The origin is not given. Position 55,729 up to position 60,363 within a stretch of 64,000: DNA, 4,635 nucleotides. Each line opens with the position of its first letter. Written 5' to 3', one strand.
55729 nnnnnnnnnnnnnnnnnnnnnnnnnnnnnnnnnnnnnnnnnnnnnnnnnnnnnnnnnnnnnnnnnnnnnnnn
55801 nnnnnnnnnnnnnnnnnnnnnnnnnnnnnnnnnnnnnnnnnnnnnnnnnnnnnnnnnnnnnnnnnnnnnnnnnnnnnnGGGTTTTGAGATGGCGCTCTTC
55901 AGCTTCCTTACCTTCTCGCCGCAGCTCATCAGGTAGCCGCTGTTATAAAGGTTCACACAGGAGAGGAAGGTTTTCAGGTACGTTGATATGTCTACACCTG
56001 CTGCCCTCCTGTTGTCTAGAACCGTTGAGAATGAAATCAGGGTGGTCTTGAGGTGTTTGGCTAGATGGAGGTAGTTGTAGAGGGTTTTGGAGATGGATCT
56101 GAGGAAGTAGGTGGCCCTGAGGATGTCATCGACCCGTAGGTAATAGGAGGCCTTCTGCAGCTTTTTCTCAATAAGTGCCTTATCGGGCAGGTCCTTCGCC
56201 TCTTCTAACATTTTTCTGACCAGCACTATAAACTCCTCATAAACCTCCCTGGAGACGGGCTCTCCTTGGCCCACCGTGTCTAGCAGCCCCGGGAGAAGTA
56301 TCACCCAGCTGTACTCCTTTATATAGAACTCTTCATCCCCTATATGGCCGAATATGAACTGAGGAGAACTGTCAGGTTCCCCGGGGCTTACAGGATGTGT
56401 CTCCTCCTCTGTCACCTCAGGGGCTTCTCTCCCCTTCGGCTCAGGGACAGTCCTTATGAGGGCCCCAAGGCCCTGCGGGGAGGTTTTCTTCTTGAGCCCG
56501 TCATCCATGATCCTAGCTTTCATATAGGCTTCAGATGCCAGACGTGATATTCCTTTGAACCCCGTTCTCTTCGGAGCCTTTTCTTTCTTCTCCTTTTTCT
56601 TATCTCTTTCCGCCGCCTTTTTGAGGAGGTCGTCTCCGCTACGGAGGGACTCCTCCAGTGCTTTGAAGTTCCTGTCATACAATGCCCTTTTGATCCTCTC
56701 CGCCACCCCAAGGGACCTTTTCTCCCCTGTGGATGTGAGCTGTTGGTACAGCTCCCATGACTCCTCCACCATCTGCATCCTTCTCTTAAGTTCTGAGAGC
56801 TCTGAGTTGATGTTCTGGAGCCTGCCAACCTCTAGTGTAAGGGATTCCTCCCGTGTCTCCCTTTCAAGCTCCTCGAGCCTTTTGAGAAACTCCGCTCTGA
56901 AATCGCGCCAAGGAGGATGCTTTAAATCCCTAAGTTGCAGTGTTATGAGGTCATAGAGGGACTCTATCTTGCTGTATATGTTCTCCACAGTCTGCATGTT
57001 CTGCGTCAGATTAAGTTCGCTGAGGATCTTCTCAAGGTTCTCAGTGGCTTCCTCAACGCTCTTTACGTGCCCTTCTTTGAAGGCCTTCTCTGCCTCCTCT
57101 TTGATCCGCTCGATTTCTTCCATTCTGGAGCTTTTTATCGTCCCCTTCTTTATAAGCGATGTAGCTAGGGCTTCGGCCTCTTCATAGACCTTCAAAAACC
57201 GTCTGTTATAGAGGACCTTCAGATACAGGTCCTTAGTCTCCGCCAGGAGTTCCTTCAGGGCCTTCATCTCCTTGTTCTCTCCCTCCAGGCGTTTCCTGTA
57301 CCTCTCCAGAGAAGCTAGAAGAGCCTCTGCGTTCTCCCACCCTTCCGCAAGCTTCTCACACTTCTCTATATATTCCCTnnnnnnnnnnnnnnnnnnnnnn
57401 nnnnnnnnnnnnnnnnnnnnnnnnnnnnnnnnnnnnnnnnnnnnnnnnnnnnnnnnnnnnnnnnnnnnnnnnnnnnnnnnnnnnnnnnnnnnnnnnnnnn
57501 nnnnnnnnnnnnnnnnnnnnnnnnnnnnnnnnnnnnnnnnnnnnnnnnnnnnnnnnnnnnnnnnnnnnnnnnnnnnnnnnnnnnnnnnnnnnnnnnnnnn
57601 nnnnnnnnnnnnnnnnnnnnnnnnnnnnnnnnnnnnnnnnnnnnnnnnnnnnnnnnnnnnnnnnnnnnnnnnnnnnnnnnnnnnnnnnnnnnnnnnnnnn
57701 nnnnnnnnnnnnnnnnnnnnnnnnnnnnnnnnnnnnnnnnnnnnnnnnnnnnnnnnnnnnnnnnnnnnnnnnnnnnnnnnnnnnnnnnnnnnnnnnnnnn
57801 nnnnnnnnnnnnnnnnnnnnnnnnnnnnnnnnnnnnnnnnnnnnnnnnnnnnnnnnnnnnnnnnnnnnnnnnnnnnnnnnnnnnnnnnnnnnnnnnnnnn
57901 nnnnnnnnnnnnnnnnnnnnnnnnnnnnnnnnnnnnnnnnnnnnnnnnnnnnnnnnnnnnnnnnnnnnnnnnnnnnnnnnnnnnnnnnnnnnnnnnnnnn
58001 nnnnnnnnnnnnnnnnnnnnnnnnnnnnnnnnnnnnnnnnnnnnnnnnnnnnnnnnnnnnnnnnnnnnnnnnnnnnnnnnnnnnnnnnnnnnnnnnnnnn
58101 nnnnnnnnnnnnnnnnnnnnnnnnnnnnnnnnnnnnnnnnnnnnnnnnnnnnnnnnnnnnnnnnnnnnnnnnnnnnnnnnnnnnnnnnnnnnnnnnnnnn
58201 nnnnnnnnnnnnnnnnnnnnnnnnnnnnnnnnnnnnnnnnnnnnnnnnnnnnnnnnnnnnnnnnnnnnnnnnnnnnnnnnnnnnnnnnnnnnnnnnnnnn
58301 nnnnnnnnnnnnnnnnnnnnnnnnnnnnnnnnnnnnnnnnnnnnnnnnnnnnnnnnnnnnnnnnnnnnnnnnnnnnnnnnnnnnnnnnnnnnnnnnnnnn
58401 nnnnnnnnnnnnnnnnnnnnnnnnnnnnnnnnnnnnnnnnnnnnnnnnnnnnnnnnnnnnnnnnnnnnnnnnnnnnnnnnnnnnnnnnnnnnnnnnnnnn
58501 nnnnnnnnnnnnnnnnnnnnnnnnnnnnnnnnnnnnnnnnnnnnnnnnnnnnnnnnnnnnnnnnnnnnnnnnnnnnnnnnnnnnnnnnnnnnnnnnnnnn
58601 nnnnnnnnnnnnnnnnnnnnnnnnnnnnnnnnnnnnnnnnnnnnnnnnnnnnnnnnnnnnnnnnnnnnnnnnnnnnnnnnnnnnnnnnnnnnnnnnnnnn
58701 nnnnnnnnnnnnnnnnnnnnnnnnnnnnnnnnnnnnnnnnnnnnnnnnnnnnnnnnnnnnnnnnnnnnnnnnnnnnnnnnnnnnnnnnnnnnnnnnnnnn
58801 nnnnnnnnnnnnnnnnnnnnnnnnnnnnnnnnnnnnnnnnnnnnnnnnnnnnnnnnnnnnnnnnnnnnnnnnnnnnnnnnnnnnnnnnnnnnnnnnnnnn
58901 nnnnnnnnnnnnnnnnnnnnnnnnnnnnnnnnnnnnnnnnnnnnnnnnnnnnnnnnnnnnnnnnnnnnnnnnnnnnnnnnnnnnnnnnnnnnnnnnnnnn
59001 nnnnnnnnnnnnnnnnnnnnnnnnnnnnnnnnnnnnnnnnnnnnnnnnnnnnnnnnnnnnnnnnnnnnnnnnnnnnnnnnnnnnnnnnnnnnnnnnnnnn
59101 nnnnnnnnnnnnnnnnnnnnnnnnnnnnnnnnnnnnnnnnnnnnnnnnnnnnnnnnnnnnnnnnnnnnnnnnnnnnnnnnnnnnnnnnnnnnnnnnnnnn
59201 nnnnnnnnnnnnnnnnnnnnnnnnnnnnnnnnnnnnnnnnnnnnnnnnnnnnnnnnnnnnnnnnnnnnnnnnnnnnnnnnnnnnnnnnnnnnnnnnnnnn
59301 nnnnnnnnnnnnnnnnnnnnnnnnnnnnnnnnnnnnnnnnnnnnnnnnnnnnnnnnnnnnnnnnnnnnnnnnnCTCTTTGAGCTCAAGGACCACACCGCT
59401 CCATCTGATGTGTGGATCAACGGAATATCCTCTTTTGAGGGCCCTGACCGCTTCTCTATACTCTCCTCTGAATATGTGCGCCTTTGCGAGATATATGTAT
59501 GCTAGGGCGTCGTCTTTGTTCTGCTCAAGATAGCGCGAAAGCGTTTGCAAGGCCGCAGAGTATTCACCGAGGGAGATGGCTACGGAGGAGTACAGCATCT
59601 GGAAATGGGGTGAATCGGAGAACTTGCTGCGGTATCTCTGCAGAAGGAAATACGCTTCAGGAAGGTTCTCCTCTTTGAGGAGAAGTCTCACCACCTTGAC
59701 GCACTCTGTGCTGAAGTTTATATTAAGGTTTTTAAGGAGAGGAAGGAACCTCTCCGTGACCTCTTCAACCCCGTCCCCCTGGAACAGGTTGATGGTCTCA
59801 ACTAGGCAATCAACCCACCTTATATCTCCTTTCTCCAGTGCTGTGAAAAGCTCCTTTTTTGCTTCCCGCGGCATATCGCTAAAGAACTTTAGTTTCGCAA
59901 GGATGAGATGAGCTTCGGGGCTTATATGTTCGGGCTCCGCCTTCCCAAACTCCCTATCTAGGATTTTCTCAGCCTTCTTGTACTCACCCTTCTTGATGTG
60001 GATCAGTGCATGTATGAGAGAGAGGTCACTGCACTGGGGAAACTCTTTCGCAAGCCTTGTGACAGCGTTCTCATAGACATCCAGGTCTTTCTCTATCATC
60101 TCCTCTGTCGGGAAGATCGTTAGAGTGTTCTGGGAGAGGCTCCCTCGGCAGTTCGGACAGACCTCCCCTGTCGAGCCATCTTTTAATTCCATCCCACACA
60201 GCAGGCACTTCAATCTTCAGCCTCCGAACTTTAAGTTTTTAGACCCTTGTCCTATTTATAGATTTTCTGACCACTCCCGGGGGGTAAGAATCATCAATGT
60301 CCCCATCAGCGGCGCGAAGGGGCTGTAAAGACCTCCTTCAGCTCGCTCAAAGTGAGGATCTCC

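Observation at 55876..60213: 1,445-aa cytoplasmic Zn-ribbon / TPR / coiled-coil giant with lower GC than its neighbours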

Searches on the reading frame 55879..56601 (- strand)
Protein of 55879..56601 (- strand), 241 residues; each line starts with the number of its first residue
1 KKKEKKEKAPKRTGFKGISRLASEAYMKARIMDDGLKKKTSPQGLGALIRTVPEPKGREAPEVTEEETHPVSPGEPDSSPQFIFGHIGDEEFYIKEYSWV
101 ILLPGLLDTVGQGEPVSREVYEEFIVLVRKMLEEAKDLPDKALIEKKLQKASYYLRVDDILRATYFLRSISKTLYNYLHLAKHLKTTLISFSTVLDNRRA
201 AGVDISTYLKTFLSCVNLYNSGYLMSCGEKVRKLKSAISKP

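Call 61: predict_structure(alignment_id=A5)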
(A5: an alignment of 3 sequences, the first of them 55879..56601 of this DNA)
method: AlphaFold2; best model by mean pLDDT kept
length: 241 residues; sequences in the alignment: 3
mean_pLDDT: 73.9   pTM: 0.63
mean pLDDT of the five models: 73.9, 73.7, 73.4, 72.0, 71.2
residues with pLDDT >= 90: 119; 70-90: 39; 50-70: 9; < 50: 74
segments of 3 or more residues with pLDDT < 50: 1-20, 22-24, 29-41, 43-77
pLDDT, mean of each block of 10 residues (from residue 1): 43 45 49 41 31 30 31 41 88 92 88 83 94 94 96 95 93 93 95 91 91 96 95 81 56
secondary structure, 60 per line:
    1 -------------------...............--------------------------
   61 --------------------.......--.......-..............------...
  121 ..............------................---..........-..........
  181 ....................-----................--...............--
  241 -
elements in order: H20-34 E81-87 E90-96 H98-111 H118-134 H141-156 H160-169 H171-200 H206-221 H224-238
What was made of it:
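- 56503..56562 (-): Conserved short helical motif inside the linker, GF[KR]GIS[RK][LI]ASEA[YF]xK (residues 1218-1237). A second conserved motif, PxG[LV]G[AS]L, follows at 1246-1252. AF2 helix at 1224-1238 (call 61).
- The C-terminal domain is modelled with high confidence (call 61).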

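Call 65: fold_search(model_id=the predicted structure, library=pdb)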
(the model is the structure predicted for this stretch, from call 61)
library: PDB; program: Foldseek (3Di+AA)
matches with E <= 10: 185; with E <= 0.001: 0
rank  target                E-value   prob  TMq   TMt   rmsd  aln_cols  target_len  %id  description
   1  4uy3                  1.2e+00  0.13  0.18  0.21  14.4       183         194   12  Cytoplasmic domain of bacterial cell division protein ezra (released 2014-10-22)
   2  7dr6_A                1.6e+00  0.15  0.22  0.24  16.1       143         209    9  PA28alpha-beta in complex with immunoproteasome (released 2021-01-20)
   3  5zk3                  1.7e+00  0.21  0.25  0.17  15.5       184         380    7  Crystal structure of rationally thermostabilized M2 muscarinic acetylcholine receptor bound with QNB (released 2018-11-21)
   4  6dfk_K                1.8e+00  0.05  0.15  0.15  21.0       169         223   14  Crystal structure of the 11S subunit of the Plasmodium falciparum proteasome, PA28 (released 2019-08-07)
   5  5yc8                  1.9e+00  0.20  0.25  0.17  15.3       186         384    8  Crystal structure of rationally thermostabilized M2 muscarinic acetylcholine receptor bound with NMS (Hg-derivative) (released 2018-11-21)
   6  9lmo_R                2.0e+00  0.28  0.30  0.20  18.9       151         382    9  Cryo-EM structure of human apo inactive GPR4 (released 2025-07-09)
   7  4waf_B                2.4e+00  0.08  0.20  0.20  31.4       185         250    9  Crystal Structure of a novel tetrahydropyrazolo[1,5-a]pyrazine in an engineered PI3K alpha (released 2014-12-31)
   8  6fzz                  2.4e+00  0.04  0.13  0.15  18.8       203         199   14  Crystal structure of BSE31 (BSPA14S_RS05060 gene product) from Lyme disease agent Borrelia (Borreliella) spielmanii (released 2019-03-27)
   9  7o5b_g                2.6e+00  0.23  0.20  0.13   8.3        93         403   15  Cryo-EM structure of a Bacillus subtilis MifM-stalled ribosome-nascent chain complex with (p)ppGpp-SRP bound (released 2022-02-02)
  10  7ezc_A                2.6e+00  0.09  0.20  0.13  13.1       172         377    9  Adenosine A2a receptor mutant-I92N (released 2022-04-13)
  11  2kvp_MODEL_1_A        2.6e+00  0.08  0.20  0.26  14.1       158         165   13  Solution Structure of the R10 Domain of Talin (released 2010-05-05)
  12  6m97                  2.7e+00  0.16  0.27  0.31  15.4       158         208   12  Crystal structure of the high-affinity copper transporter Ctr1 (released 2019-04-03)
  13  5ndd                  2.7e+00  0.15  0.26  0.13  14.3       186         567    8  Crystal structure of a thermostabilised human protease-activated receptor-2 (PAR2) in complex with AZ8838 at 2.8 angstro (released 2017-05-03)
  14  3o1j_A                2.9e+00  0.08  0.18  0.16  28.9       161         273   12  Crystal Structure of the TorS sensor domain - TorT complex in the absence of isopropanol (released 2011-12-21)
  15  8den_A                3.0e+00  0.57  0.26  0.53   4.8        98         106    7  Heme-Free Cytochrome Variant ApoCyt (released 2022-07-06)
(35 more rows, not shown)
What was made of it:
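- On EzrA / spectrin-repeat proteins: Foldseek to 4uy3 gave E=1.2 and TM 0.18 (call 65).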

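Call 83: search_solved_structures(query=A3, max_evalue=10)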
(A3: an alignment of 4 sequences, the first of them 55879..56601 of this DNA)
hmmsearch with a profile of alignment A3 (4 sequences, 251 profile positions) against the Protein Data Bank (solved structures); distinct sequences matched with E-value up to 10: 0.

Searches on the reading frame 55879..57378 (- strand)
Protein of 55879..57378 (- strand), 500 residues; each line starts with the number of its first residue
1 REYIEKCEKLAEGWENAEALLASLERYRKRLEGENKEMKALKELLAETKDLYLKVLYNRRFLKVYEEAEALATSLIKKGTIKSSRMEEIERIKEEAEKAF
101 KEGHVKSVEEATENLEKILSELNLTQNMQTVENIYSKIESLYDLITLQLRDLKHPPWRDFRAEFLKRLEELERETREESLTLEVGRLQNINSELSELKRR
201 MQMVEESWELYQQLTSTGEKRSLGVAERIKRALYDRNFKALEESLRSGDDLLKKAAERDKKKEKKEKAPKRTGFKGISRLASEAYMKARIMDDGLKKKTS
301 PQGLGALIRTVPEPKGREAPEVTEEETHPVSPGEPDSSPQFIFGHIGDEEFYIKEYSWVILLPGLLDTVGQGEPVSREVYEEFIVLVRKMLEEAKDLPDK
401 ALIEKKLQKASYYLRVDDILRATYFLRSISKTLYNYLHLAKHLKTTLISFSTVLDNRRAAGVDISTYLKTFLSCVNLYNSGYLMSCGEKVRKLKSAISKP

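Call 53: find_homologous_proteins(query=A4, max_evalue=1)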
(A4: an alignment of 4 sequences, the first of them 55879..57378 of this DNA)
Query A4 (4 sequences) (500 aa, profile of the alignment): 1 proteins with E <= 1 among 8000 candidates.
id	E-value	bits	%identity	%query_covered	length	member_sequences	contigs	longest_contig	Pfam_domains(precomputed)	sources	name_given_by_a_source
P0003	2.8e-104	368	77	35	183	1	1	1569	-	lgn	-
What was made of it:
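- Tried and rejected: A C-terminal profile search returned only P0003 (call 53).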

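Call 79: search_protein_families(library=pfam, alignment_id=A4, max_evalue=1)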
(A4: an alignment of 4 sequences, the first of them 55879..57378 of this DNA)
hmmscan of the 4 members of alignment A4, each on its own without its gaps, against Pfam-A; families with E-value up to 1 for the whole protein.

A. member 1, window:55879-57378:- (500 aa): 7 families
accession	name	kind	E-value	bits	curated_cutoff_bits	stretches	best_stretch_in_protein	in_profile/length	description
PF02561.19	FliS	-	0.00043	21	26.7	1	94-151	30-87/115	Flagellar protein FliS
PF16498.10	SWIRM-assoc_3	-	0.0028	18.3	27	1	85-125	13-53/67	SWIRM-associated domain at the C-terminal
PF20284.3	CTD8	-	0.058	14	27.6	1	106-144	25-63/127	C-terminal domain 8 of the ABC-three component (ABC-3C) systems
PF14712.11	Snapin_Pallidin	-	0.067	14.1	29.6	0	8-50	41-83/89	Snapin/Pallidin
PF17588.7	DUF5486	-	0.14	12.5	27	1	73-105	1-33/53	Family of unknown function (DUF5486)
PF05659.16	RPW8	-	0.25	11.4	30.4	1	7-54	34-81/139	Arabidopsis broad-spectrum mildew resistance protein RPW8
PF06188.17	HrpE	-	0.74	10.1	23.5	0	10-48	66-102/191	HrpE/YscL/FliH and V-type ATPase subunit E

B. families by the number of members that match (of 4 scanned): 11 families
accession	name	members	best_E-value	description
PF20284.3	CTD8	3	0.017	C-terminal domain 8 of the ABC-three component (ABC-3C) systems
PF02561.19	FliS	2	0.00043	Flagellar protein FliS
PF14712.11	Snapin_Pallidin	2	0.067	Snapin/Pallidin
PF16498.10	SWIRM-assoc_3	1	0.0028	SWIRM-associated domain at the C-terminal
PF06160.17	EzrA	1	0.013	Septation ring formation regulator, EzrA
PF12895.13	ANAPC3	1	0.022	Anaphase-promoting complex, cyclosome, subunit 3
PF18785.7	Inv-AAD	1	0.091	Invertebrate-AID/APOBEC-deaminase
PF03233.18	Cauli_AT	1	0.1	Aphid transmission protein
PF17588.7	DUF5486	1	0.14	Family of unknown function (DUF5486)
PF05659.16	RPW8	1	0.25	Arabidopsis broad-spectrum mildew resistance protein RPW8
PF06188.17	HrpE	1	0.74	HrpE/YscL/FliH and V-type ATPase subunit E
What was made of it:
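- Weak, sub-threshold echoes of EzrA: Pfam EzrA E=0.013 in one ortholog (call 79), and the top but non-significant Foldseek hit of the C-terminal domain is EzrA 4uy3, E=1.2 (call 65).
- On EzrA / spectrin-repeat proteins: PF06160 E=0.013 in one of four orthologs only (call 79).
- On Known anti-phage defence systems (PADLOC-DB), including ABC-3C and STAND/Avs: CTD8 of ABC-3C scored 14 bits against 27.6 (call 79).
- There is a sub-threshold match to CTD8 of ABC-3C conflict systems in 3 of 4 orthologs (best E=0.017, 14 bits against a cut-off of 27.6) (call 79).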

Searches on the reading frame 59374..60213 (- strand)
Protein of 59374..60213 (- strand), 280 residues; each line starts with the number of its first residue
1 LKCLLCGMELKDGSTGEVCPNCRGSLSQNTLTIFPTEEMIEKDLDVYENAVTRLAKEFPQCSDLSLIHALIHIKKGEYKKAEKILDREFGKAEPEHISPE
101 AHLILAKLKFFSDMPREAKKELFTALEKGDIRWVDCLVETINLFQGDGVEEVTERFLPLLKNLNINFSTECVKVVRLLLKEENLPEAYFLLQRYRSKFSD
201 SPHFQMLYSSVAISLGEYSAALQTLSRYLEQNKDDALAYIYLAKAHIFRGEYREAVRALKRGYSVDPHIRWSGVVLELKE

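Call 81: search_protein_families(library=pfam, proteins=[window:59374-60213:-], max_evalue=10)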
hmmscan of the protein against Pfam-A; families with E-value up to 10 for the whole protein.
window:59374-60213:- (280 aa): 41 families (the best 25 are shown)
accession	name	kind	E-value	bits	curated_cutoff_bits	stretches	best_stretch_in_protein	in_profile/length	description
PF14559.12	TPR_19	-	1.7e-17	63.9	25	3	213-270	2-60/68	Tetratricopeptide repeat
PF13428.12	TPR_14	-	4.5e-13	48.9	23.5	3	204-245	3-44/44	Tetratricopeptide repeat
PF12895.13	ANAPC3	-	1.4e-10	41.7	27.2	2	182-261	3-81/82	Anaphase-promoting complex, cyclosome, subunit 3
PF13432.12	TPR_16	-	5.2e-09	36.8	32.7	3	176-235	5-64/65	Tetratricopeptide repeat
PF07719.23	TPR_2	-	1.8e-06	28.1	27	1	236-268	1-33/34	Tetratricopeptide repeat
PF13181.12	TPR_8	-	2.3e-05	24.6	25.7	2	238-267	3-32/34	Tetratricopeptide repeat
PF00515.34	TPR_1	-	6e-05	23.1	27.8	1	236-268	1-33/34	Tetratricopeptide repeat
PF09976.15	TPR_21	-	6.4e-05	23.2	25.5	2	41-123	52-137/193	Tetratricopeptide repeat-like domain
PF13424.12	TPR_12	-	8.1e-05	23.2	30.1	1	218-265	26-74/77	Tetratricopeptide repeat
PF04733.20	Coatomer_E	-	0.00012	22.1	21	1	180-239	179-238/290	Coatomer epsilon subunit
PF10300.15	Iml2-TPR_39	-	0.00013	21.3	22.2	2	179-259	241-325/467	Iml2/Tetratricopeptide repeat protein 39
PF13429.12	TPR_15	-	0.00035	20.5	26.2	1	190-257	202-269/280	Tetratricopeptide repeat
PF25058.1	ARM_TT21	-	0.00045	20.6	27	1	172-244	61-136/155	Tetratricopeptide repeat protein 21 ARM repeat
PF25060.1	ARM_TT21_2nd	-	0.00051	20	27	2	50-109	210-266/270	Tetratricopeptide repeat protein 21 second ARM domain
PF13414.12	TPR_11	-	0.00062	19.8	26.8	1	214-246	6-38/42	TPR repeat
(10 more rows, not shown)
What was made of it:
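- On C4 zinc ribbon: This is the usual problem for 25-residue motifs (call 81).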

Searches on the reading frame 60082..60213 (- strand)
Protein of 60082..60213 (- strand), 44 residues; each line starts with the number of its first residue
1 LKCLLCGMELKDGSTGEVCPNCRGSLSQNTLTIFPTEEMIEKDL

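Call 81: search_protein_families(library=pfam, proteins=[window:60082-60213:-], max_evalue=10)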
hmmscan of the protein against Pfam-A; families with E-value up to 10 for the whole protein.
seq(44 aa): 14 families
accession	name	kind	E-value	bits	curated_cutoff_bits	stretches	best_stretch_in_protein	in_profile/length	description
PF18912.6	DZR_2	-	0.0026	18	27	1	2-27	9-32/56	Double zinc ribbon domain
PF14446.12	Prok-RING_1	-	0.011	16.1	29.1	1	2-24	6-28/54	Prokaryotic RING finger family 1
PF21349.2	RUBY_RBDX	-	0.015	15.2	26.5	1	2-22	2-22/30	Rubrerythrin, rubredoxin-like domain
PF06827.20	zf-FPG_IleRS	-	0.016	15.5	21.3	1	16-24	1-9/30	Zinc finger found in FPG and IleRS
PF12773.13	DZR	-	0.023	15.3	27.3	1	3-29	15-37/45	Double zinc ribbon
PF17915.7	zf_Rg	-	0.025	14.4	25.5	1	18-30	9-21/49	Reverse gyrase zinc finger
PF13240.11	Zn_Ribbon_1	-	0.033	14.4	25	1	2-14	1-13/23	zinc-ribbon domain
PF14260.11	zf-C4pol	-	0.041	14.6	28.9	1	3-33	1-27/70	C4-type zinc-finger of DNA polymerase delta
PF14570.12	zf-RING_4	-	0.07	13.4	27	1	3-24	25-45/48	RING/Ubox like zinc-binding domain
PF06906.16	DUF1272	-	0.097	13.2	25.3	1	12-28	37-53/57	Protein of unknown function (DUF1272)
PF23455.1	DUF7129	-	0.1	12.8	30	1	3-26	14-37/45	Domain of unknown function (DUF7129)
PF21780.2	DUF6875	-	0.22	12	24.5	1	5-34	12-41/178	Domain of unknown function (DUF6875)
PF24333.1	DUF7501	-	0.28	11.8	27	1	2-16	12-26/58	Family of unknown function (DUF7501)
PF24460.1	DUF7575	-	0.41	10.5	28.5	1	16-26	3-13/28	Domain of unknown function (DUF7575)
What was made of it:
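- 60136..60213 (-): TTG start and N-terminal C4 zinc-ribbon motif (residues 1-26: C3, C6, C19, C22). Zinc-ribbon Pfam models match but stay below cut-off (DZR_2 E=0.0026, 18 bits against 27; call 81).
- Closest known: Prokaryotic zinc-ribbon. Same: The best Pfam echoes are DZR_2, Prok-RING_1 and rubredoxin-like (call 81).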
